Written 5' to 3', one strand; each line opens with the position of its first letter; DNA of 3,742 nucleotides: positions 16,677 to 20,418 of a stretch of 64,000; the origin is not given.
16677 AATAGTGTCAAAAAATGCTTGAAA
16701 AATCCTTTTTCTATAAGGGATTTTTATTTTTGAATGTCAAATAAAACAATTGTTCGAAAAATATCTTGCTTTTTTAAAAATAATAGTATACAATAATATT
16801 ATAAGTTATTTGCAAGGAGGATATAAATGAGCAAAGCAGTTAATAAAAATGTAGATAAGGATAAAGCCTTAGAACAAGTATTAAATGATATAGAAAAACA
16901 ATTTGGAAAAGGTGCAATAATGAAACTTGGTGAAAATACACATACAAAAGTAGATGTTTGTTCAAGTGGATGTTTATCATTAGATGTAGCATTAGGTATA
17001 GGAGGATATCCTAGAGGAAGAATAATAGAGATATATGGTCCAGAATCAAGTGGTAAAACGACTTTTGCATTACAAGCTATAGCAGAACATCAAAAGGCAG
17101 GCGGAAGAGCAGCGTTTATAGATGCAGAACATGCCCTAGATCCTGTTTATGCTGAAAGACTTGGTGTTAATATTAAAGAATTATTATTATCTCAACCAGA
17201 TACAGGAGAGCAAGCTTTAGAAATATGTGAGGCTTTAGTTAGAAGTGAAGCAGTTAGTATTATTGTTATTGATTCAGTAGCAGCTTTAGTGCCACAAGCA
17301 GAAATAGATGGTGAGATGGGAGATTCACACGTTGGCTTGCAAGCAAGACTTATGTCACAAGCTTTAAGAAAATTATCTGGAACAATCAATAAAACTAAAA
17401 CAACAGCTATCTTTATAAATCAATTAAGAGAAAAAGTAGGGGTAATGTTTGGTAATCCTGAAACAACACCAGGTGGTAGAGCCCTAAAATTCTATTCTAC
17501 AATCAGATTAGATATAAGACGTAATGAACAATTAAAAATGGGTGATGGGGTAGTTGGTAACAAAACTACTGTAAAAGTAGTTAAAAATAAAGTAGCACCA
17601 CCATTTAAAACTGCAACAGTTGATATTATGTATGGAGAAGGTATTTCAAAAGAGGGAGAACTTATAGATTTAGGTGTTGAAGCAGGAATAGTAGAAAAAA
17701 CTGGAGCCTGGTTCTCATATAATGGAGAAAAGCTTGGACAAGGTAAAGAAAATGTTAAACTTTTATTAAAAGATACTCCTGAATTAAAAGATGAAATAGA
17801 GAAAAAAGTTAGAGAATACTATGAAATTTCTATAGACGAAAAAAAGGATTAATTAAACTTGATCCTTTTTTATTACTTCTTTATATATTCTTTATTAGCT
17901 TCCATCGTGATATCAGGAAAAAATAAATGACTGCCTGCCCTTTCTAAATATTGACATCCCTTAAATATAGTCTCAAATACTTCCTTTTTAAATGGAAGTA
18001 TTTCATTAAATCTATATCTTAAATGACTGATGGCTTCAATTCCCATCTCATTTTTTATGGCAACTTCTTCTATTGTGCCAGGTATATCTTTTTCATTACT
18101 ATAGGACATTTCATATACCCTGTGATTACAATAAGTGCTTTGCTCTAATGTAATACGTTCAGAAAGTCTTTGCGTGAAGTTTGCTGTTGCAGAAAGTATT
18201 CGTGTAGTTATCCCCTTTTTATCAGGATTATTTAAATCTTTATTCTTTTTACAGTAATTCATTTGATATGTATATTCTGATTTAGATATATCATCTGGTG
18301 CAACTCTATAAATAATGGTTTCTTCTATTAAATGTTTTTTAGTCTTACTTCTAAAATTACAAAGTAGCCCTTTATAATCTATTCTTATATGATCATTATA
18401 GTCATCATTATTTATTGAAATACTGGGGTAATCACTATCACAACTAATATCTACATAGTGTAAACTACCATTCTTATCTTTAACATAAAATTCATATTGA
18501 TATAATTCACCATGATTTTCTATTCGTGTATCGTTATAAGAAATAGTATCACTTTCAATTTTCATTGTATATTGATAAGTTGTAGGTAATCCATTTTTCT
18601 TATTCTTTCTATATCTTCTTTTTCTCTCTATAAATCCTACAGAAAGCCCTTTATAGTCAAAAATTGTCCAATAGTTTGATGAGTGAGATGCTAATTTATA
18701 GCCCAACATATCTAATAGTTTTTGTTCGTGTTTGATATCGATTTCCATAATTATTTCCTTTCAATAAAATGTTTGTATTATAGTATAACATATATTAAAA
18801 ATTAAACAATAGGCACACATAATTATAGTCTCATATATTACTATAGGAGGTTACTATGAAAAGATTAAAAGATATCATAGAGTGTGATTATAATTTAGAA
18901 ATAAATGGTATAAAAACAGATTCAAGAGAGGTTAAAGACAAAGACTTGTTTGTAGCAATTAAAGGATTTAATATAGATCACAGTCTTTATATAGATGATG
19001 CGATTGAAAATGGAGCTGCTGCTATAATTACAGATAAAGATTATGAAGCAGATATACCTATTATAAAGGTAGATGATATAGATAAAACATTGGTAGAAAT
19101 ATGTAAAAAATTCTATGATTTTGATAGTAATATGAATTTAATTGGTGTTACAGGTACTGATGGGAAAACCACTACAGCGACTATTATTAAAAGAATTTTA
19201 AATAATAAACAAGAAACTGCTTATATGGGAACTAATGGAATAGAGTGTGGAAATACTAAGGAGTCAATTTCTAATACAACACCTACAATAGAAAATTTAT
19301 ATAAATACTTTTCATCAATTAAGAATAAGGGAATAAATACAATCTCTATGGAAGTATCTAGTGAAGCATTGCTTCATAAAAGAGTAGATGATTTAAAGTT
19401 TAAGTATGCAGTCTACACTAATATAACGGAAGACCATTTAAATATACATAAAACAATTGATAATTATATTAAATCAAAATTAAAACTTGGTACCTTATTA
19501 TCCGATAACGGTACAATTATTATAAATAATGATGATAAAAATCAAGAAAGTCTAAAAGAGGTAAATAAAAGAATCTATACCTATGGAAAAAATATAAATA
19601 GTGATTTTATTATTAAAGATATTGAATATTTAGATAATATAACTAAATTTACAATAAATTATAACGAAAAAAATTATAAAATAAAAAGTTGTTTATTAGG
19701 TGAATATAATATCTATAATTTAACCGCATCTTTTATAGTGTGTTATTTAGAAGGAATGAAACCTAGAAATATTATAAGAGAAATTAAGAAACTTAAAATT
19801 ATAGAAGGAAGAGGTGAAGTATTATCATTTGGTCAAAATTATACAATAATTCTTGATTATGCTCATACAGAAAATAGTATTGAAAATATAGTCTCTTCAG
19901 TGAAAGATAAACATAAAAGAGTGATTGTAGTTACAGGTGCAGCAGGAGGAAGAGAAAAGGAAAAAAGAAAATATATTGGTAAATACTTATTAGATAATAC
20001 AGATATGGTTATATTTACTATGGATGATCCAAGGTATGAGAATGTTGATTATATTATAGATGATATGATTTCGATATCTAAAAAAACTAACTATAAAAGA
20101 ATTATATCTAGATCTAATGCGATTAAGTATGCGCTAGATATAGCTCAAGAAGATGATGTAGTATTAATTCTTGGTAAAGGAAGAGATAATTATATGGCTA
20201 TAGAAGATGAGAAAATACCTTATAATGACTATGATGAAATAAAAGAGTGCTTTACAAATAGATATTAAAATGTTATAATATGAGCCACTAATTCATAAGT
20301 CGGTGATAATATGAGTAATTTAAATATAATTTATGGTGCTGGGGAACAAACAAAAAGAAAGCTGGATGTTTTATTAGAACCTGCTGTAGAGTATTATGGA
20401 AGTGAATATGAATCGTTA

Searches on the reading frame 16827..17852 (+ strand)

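Call 69: search_protein_families(library=pfam, proteins=[window:16827-17852:+], max_evalue=0.00001)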
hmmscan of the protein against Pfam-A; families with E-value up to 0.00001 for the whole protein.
window:16827-17852:+ (341 aa): 6 families
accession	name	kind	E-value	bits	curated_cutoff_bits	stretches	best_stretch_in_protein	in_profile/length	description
PF00154.27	RecA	-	6.3e-140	465.5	27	1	13-274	1-262/262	recA bacterial DNA recombination protein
PF21096.2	RecA_C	-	4.3e-26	91.2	27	1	277-332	1-56/57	RecA C-terminal domain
PF06745.19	ATPase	-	2.4e-10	40.6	26.6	1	47-235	3-194/231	KaiC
PF08423.17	Rad51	-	6.2e-08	32.6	22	1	45-233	8-212/244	Rad51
PF13479.12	AAA_24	-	1.8e-06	28.4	27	1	67-157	5-79/195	AAA domain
PF01637.24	ATPase_2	-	4.5e-06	27.1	33.2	0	65-192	21-110/225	ATPase domain predominantly from Archaea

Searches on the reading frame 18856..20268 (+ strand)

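Call 69: search_protein_families(library=pfam, proteins=[window:18856-20268:+], max_evalue=0.00001)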
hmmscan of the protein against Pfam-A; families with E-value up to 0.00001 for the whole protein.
window:18856-20268:+ (470 aa): 3 families
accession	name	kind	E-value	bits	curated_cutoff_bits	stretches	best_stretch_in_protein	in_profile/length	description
PF08245.18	Mur_ligase_M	-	3.7e-45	154.8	24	1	98-295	1-199/200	Mur ligase middle domain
PF02875.26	Mur_ligase_C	-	2.1e-23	84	28.4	1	318-442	1-127/127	Mur ligase, glutamate ligase domain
PF01225.30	Mur_ligase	-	1.8e-08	35.1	21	1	15-87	1-95/95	Mur ligase family, catalytic domain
